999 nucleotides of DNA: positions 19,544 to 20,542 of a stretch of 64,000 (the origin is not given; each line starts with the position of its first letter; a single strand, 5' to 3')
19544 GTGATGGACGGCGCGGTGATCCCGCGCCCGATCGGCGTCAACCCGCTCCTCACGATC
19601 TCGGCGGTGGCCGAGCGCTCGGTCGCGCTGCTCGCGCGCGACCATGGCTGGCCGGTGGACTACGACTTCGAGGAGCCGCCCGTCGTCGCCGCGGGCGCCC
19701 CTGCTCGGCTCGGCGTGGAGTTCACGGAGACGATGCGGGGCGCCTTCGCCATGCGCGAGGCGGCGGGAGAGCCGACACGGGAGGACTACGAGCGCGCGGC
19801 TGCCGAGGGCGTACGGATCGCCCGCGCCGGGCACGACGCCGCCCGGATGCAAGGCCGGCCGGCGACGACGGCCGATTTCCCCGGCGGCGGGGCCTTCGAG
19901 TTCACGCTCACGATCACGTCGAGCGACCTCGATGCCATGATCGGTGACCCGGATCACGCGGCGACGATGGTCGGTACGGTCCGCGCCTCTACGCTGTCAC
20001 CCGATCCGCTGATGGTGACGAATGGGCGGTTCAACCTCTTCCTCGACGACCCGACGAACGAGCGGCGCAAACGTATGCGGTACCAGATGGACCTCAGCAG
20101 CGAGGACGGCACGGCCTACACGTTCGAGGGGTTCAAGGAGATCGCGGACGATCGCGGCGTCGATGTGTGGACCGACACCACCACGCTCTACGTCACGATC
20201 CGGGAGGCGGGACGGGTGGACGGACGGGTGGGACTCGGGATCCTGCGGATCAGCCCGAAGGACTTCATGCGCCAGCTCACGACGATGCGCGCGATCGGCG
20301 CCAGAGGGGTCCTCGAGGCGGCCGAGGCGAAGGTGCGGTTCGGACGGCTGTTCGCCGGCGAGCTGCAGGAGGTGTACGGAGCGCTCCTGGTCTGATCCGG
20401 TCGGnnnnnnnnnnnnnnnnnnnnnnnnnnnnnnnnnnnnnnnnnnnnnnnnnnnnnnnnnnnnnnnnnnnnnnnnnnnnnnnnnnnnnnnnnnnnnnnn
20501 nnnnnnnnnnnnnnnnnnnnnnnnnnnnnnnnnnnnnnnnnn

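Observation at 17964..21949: Cholesterol-oxidase-like GMC oxidoreductase and patatin-like phospholipase share a 200-aa C-terminal domain, encoded tail to tail 9 bp apart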

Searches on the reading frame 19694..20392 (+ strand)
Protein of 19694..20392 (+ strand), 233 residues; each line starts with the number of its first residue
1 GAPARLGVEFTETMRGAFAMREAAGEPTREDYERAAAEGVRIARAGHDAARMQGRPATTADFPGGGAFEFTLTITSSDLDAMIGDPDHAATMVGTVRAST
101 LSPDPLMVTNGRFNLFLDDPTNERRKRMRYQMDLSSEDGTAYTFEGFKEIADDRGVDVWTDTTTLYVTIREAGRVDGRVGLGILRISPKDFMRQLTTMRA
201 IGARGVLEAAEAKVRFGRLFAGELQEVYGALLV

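Call 9: find_homologous_proteins(query=window:19694-20392:+, max_evalue=0.001)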
Query seq(233 aa) (233 aa): 72 proteins with E <= 0.001 among 1566 candidates.
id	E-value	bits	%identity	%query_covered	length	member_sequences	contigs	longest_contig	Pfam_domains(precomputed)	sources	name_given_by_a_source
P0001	9.6e-61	223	54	97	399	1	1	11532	PF05199.20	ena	-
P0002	1.2e-57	213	50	97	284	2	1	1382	PF05199.20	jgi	jgi:cholesterol oxidase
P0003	1.4e-50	190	53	82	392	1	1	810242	-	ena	-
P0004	9.3e-47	178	43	97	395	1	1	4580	PF05199.20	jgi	-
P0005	5.7e-45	172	43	99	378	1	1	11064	PF05199.20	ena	-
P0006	6.0e-45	172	45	97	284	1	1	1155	PF05199.20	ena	-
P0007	4.9e-44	169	42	97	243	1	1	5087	-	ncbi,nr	ncbi:MAG: GMC family oxidoreductase, partial [Dehalococcoidia bacterium]|nr:GMC family oxidoreductas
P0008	9.4e-42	161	43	97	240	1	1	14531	-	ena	-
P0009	4.7e-41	159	42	97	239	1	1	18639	-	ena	-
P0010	9.2e-41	158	42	97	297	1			-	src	-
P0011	3.9e-40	156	40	97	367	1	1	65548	-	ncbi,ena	-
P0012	4.5e-40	156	40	97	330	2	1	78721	-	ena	-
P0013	9.8e-40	155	60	57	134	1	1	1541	-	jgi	jgi:cholesterol oxidase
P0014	1.3e-39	154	40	97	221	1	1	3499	-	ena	-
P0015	3.6e-39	153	41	97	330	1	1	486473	-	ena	-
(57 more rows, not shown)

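Call 11: search_solved_structures(query=window:19694-20392:+, max_evalue=10)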
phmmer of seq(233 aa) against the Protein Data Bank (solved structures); distinct sequences matched with E-value up to 10: 0.

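Call 17: search_protein_families(library=pfam, alignment_id=A1, max_evalue=1)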
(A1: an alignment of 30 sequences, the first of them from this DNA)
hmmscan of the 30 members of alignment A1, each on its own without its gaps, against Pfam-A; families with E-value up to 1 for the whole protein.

A. member 1, seq(233 aa): 0 families

B. families by the number of members that match (of 30 scanned): 7 families
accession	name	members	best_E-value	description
PF05199.19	GMC_oxred_C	3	2.3e-14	GMC oxidoreductase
PF04083.22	Abhydro_lipase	2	0.0098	Partial alpha/beta-hydrolase lipase region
PF17529.7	DUF5450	2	0.095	Family of unknown function (DUF5450)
PF00561.26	Abhydrolase_1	1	0.00056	alpha/beta hydrolase fold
PF12146.15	Hydrolase_4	1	0.0056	Serine aminopeptidase, S33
PF13115.11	YtkA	1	0.025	YtkA-like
PF12697.13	Abhydrolase_6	1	0.078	Alpha/beta hydrolase family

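Call 21: search_protein_representatives(alignment_id=A1)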
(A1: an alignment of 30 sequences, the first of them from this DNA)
Query: 30 sequences, 263 profile positions. Proteins with E-value up to 0.001 (for the whole library): 2861; up to 1e-10: 2127; up to 1e-30: 861. The best 150 are listed.
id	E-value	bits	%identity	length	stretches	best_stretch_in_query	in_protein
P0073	7.5e-144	494.1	-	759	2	32-254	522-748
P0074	7.8e-86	303.9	-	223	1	26-243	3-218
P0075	1.1e-84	300.1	-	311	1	26-228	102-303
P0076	8.0e-84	297.3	-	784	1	8-232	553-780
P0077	9.9e-84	297.0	-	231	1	26-243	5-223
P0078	7.4e-83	294.1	-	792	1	30-254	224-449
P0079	1.5e-82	293.1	-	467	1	22-255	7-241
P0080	6.3e-82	291.1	-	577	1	21-257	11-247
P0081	2.6e-79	282.5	-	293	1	25-258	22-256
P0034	5.3e-79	281.5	-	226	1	27-231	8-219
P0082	1.1e-78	280.4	-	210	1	29-231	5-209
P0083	2.2e-77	276.1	-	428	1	8-233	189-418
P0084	3.3e-77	275.6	-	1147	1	8-260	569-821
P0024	3.0e-76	272.4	-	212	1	26-231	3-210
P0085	1.5e-75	270.2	-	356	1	30-238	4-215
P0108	1.8e-70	253.5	-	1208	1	8-232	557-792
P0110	2.1e-70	253.3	-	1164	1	29-262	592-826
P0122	7.3e-69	248.2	-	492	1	26-229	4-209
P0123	8.5e-69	248.0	-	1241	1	11-235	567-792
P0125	2.0e-68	246.8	-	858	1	28-235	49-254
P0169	3.0e-64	233.1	-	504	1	20-227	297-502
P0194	8.5e-62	225.1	-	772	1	11-238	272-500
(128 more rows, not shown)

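Call 23: predict_structure(alignment_id=A1)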
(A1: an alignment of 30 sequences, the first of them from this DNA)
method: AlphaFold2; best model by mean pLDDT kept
length: 233 residues; sequences in the alignment: 30
mean_pLDDT: 89.1   pTM: 0.85
mean pLDDT of the five models: 89.1, 88.1, 87.3, 86.9, 86.6
residues with pLDDT >= 90: 159; 70-90: 50; 50-70: 23; < 50: 1
segments of 3 or more residues with pLDDT < 50: none
pLDDT, mean of each block of 10 residues (from residue 1): 89 96 89 96 94 92 91 97 94 96 96 90 88 97 94 63 89 82 94 94 95 86 59 51
secondary structure, 60 per line:
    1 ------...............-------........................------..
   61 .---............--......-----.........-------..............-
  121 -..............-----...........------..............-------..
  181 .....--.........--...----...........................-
elements in order: E7-21 H29-52 E65-76 H79-84 E90-98 E106-119 E122-135 E141-151 H158-163 E164-171 E179-185 H188-196 E199-201 H206-232

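Call 27: search_protein_families(library=pfam, proteins=[P0084, P0123, P0108, P0110, P0125, P0169, P0073, P0194, P0122, P0078], max_evalue=0.001)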
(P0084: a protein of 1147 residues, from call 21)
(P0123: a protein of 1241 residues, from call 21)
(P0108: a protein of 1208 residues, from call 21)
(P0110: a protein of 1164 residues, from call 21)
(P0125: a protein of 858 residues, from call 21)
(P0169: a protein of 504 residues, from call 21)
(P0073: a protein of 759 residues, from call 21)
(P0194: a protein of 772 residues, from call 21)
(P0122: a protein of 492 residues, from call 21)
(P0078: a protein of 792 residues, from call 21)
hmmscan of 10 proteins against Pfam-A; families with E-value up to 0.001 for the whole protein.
P0084 (1147 aa): 5 families
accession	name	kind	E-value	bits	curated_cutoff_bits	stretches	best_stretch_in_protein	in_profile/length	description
PF00732.25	GMC_oxred_N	-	3.4e-17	63.4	23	1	98-305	15-200/218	GMC oxidoreductase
PF05199.19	GMC_oxred_C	-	2.2e-11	44.9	24.6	1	501-563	84-139/139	GMC oxidoreductase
PF01266.30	DAO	-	4.4e-06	26.9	27.9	1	16-49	1-34/353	FAD dependent oxidoreductase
PF13450.12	NAD_binding_8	-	1.7e-05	25.4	21.9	1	19-48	1-30/68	NAD(P)-binding Rossmann-like domain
PF07992.20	Pyr_redox_2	-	0.00038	20.4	26.1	0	15-49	1-35/291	Pyridine nucleotide-disulphide oxidoreductase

P0123 (1241 aa): 7 families
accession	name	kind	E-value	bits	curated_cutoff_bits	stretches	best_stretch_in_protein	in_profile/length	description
PF05199.19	GMC_oxred_C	-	2.4e-13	51.2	24.6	1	464-556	41-139/139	GMC oxidoreductase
PF00732.25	GMC_oxred_N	-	6e-12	46.3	23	1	88-294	15-200/218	GMC oxidoreductase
PF01266.30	DAO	-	7.9e-09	35.9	27.9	1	18-48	2-32/353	FAD dependent oxidoreductase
PF13450.12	NAD_binding_8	-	5e-05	23.9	21.9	1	20-48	1-29/68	NAD(P)-binding Rossmann-like domain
PF07992.20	Pyr_redox_2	-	6.2e-05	23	26.1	0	16-49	1-34/291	Pyridine nucleotide-disulphide oxidoreductase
PF00890.30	FAD_binding_2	-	0.0001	22.1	20.4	1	18-50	2-34/414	FAD binding domain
PF01494.25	FAD_binding_3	-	0.00045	20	22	0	16-50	2-36/349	FAD binding domain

P0108 (1208 aa): 8 families
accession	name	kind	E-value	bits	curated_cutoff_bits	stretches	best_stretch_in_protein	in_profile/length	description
PF05199.19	GMC_oxred_C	-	3.2e-12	47.6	24.6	1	479-550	69-138/139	GMC oxidoreductase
PF00732.25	GMC_oxred_N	-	1e-11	45.5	23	1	67-293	14-201/218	GMC oxidoreductase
PF01266.30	DAO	-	6.7e-07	29.6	27.9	0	15-48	1-34/353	FAD dependent oxidoreductase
PF00149.33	Metallophos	-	2.2e-06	28.7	21.5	1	946-1127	3-190/191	Calcineurin-like phosphoesterase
PF12831.13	FAD_oxidored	-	7.3e-05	22.7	27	1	15-46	1-32/416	FAD dependent oxidoreductase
PF00890.30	FAD_binding_2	-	9.3e-05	22.2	20.4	1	15-47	1-33/414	FAD binding domain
PF07992.20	Pyr_redox_2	-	0.00013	22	26.1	0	14-47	1-34/291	Pyridine nucleotide-disulphide oxidoreductase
PF13450.12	NAD_binding_8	-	0.00026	21.7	21.9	0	18-47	1-30/68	NAD(P)-binding Rossmann-like domain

P0110 (1164 aa): 2 families
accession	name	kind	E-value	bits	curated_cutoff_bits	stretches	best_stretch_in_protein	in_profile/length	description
PF00149.33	Metallophos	-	1.2e-07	32.8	21.5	1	103-280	29-191/191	Calcineurin-like phosphoesterase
PF00561.26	Abhydrolase_1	-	9.7e-05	22.6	25.8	1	843-936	2-86/245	alpha/beta hydrolase fold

P0125 (858 aa): 0 families

P0169 (504 aa): 1 family
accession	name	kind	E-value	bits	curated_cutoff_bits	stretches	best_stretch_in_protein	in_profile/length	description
PF06314.16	ADC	-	6e-12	46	29.8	1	31-164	19-132/238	Acetoacetate decarboxylase (ADC)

P0073 (759 aa): 1 family
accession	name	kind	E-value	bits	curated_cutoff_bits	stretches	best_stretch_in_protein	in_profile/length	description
PF01734.28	Patatin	-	9.4e-19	68.8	27.7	1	25-184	1-180/191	Patatin-like phospholipase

P0194 (772 aa): 1 family
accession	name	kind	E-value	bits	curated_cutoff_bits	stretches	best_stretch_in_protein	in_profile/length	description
PF01734.28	Patatin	-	1.6e-14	55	27.7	1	11-174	1-190/191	Patatin-like phospholipase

P0122 (492 aa): 0 families

P0078 (792 aa): 1 family
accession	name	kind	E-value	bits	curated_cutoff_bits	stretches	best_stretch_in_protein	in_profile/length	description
PF00561.26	Abhydrolase_1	-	4.4e-05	23.7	25.8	1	475-577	2-95/245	alpha/beta hydrolase fold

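Call 36: find_related_loci(query=A1, collection=genome_contigs, flank=10000)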
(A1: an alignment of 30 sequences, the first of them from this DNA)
Query A1 (233 aa) in genome_contigs; peptide patterns used: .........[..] (x = any residue, [..] = any of these).
599 stretches matched a pattern (row limit reached: there are more); 591 encode a relative of the query (tblastn E <= 1e-3); the best 80 are kept; 80 distinct loci.
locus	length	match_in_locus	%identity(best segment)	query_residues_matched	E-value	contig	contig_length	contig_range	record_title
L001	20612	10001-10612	50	2-232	2e-57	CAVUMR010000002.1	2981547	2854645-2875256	MAG: uncultured Actinomycetota bacterium isolate MFD04212.bin.1.17 genome assembly, contig: contig_2827, whole genome sh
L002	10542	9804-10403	41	2-228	3e-57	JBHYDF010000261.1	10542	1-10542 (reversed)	MAG: Nostocaceae cyanobacterium isolate CCAP1427_2_bin-003C CCAP1427_2_bin-003C_c261, whole genome shotgun sequence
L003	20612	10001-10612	47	6-231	4e-56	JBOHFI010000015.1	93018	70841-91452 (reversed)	MAG: Pseudonocardiaceae bacterium isolate SE1533_metabat2.bin.6 NODE_68_length_93018_cov_11.815343, whole genome shotgun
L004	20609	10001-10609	43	3-232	5e-56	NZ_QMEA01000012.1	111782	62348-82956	Brasilonema sp. UFV-L1 scaffold12_cov13, whole genome shotgun sequence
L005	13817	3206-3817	45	3-232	9e-56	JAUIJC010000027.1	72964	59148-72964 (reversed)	MAG: Bacteroidia bacterium isolate Co_bin.295 NODE_2986_length_72964_cov_1.407430, whole genome shotgun sequence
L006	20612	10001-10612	41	2-232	2e-55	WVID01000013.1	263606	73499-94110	Nostoc sp. B(2019) strain B NODE_13_length_263606_cov_48.049569, whole genome shotgun sequence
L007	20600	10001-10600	49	3-229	3e-55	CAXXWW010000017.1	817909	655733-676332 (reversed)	MAG: Dehalococcoidia bacterium isolate 6f417b46-71ab-4e31-a275-6032fe6bf018 genome assembly, contig: contig_17, whole ge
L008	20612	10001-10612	40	2-232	2e-54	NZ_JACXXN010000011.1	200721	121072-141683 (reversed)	Nostoc sp. MG11 NODE_11_length_200721_cov_8.386963, whole genome shotgun sequence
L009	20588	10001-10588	42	5-228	9e-55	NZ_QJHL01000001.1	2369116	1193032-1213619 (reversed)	Flavobacterium hydrophilum strain IMCC34758 NODE_1_length_2369116_cov_68.801354, whole genome shotgun sequence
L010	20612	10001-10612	40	2-232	2e-54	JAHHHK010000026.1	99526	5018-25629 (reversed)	MAG: Komarekiella atlantica HA4396-MV6 scaffold_204_c1, whole genome shotgun sequence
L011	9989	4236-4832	44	5-231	1e-54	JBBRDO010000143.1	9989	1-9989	MAG: Chloroflexia bacterium isolate Co_metawrap_2454 Cmw_2454_k141_19393226_length_9989_cov_32.0000, whole genome shotgu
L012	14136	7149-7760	44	2-232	2e-54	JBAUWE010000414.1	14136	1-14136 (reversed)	MAG: Terriglobia bacterium isolate MFD09702_ilm_asm_bin32 k127_40669, whole genome shotgun sequence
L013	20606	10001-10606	45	4-232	2e-54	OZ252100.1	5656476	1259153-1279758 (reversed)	MAG: Candidatus Latescibacterota bacterium isolate a405b522-c60e-4cbd-8fa6-7b572aa56bb7 genome assembly, chromosome: 1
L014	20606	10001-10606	43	5-233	5e-54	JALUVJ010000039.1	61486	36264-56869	MAG: Nitrospira sp. isolate 128-326_metabat2_scaf2bin.035 128-326_scaffold_167_c1, whole genome shotgun sequence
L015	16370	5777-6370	44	4-228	8e-54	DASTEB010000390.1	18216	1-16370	MAG TPA_asm: Chloroflexia bacterium isolate SMAG_U836 k141_373861, whole genome shotgun sequence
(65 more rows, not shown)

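Call 65: predict_structure(alignment_id=A2)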
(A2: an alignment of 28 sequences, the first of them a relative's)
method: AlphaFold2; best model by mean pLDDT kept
length: 759 residues; sequences in the alignment: 28
mean_pLDDT: 82.7   pTM: 0.69
mean pLDDT of the five models: 82.7, 82.0, 81.6, 80.4, 79.6
residues with pLDDT >= 90: 360; 70-90: 264; 50-70: 76; < 50: 59
segments of 3 or more residues with pLDDT < 50: 90-94, 96-106, 515-520, 726-759
pLDDT, mean of each block of 10 residues (from residue 1): 72 92 92 91 96 92 96 96 74 47 52 88 96 93 88 93 75 87 70 92 90 70 80 88 94 90 95 80 90 97 91 86 92 92 74 94 93 93 93 95 85 95 95 71 82 96 94 82 82 87 82 51 78 95 95 94 85 83 92 93 80 91 95 78 64 95 87 89 65 62 75 76 50 35 33 35
secondary structure, 60 per line:
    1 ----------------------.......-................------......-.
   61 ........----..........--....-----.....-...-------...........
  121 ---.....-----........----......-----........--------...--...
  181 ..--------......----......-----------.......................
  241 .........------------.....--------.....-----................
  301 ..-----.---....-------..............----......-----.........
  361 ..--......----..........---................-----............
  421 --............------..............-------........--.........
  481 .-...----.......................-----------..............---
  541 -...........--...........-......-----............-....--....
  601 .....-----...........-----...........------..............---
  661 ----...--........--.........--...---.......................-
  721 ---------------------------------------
elements in order (helices of 4 or more, strands of 3 or more residues): E23-29 H31-46 E53-58 H60-68 H73-82 H85-88 H94-98 H110-120 H124-128 E134-141 E146-151 H157-164 E173-175 E178-182 H191-196 E201-206 H218-249 E262-266 H275-279 H285-302 H312-315 E323-336 H341-346 E352-362 H365-370 E375-384 E388-403 E409-420 E423-434 H441-446 E447-454 E462-469 H472-481 E483-485 H490-512 E524-537 H542-552 E555-565 H567-572 E578-586 E591-594 E597-605 E611-621 E627-637 H644-649 E650-657 E670-677 H680-688 E691-693 H697-719

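Call 69: fold_search(model_id=the predicted structure, library=pdb)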
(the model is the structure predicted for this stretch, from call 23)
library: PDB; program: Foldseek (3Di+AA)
matches with E <= 10: 869; with E <= 0.001: 0
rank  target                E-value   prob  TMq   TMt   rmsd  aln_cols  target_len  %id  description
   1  3c5o_B                1.3e-02  0.66  0.22  0.32  15.1       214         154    8  Crystal structure of the conserved protein of unknown function RPA1785 from Rhodopseudomonas palustris (released 2008-02-19)
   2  4jm3_A                2.5e-02  0.20  0.20  0.19  15.7       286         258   10  Enduracididine Biosynthesis Enzyme MppR with HEPES Buffer Bound (released 2013-07-03)
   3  6d0t_A                2.6e-02  0.95  0.26  0.48   5.1       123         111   15  De novo design of a fluorescence-activating beta barrel - BB1 (released 2018-09-19)
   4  3g7g_B                2.8e-02  0.80  0.26  0.38  13.7       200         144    9  Crystal structure of the protein with unknown function from Clostridium acetobutylicum ATCC 824 (released 2009-03-17)
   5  3c5o_C                3.3e-02  0.54  0.24  0.34  14.1       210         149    8  Crystal structure of the conserved protein of unknown function RPA1785 from Rhodopseudomonas palustris (released 2008-02-19)
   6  4jmd_A                3.7e-02  0.08  0.12  0.12  18.4       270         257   10  Enduracididine biosynthesis enzyme MppR complexed with the condensation product of pyruvate and imidazole 4-carboxalde (released 2013-07-03)
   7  6czj_B                5.5e-02  0.80  0.25  0.43   5.6       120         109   11  Structure of a redesigned beta barrel, b10 (released 2018-09-19)
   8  4dx8_B                6.5e-02  0.20  0.17  0.25  12.5       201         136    9  ICAP1 in complex with KRIT1 N-terminus (released 2013-01-09)
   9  4jmc_B                7.7e-02  0.16  0.21  0.20  11.9       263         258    9  Enduracididine biosynthesis enzyme MppR complexed with pyruvate (released 2013-07-03)
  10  5o14_B                8.1e-02  0.82  0.29  0.29   6.1       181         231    9  Co-crystal structure of a cross-reactive bactericidal human antibody targeting meningococcal vaccine antigen factor H  (released 2018-02-14)
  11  4jm3_B                8.1e-02  0.14  0.20  0.18  14.6       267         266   10  Enduracididine Biosynthesis Enzyme MppR with HEPES Buffer Bound (released 2013-07-03)
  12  3g7g_F                8.6e-02  0.82  0.24  0.35  10.0       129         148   12  Crystal structure of the protein with unknown function from Clostridium acetobutylicum ATCC 824 (released 2009-03-17)
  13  3c5o_A                9.1e-02  0.33  0.22  0.33  15.1       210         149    8  Crystal structure of the conserved protein of unknown function RPA1785 from Rhodopseudomonas palustris (released 2008-02-19)
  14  3g7g_C                1.0e-01  0.54  0.26  0.39  14.4       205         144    9  Crystal structure of the protein with unknown function from Clostridium acetobutylicum ATCC 824 (released 2009-03-17)
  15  6eej_A                1.1e-01  0.12  0.19  0.17  12.4       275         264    9  Streptomyces bingchenggensis Aldolase-Dehydratase in covalent complex with dienone product. (released 2019-08-14)
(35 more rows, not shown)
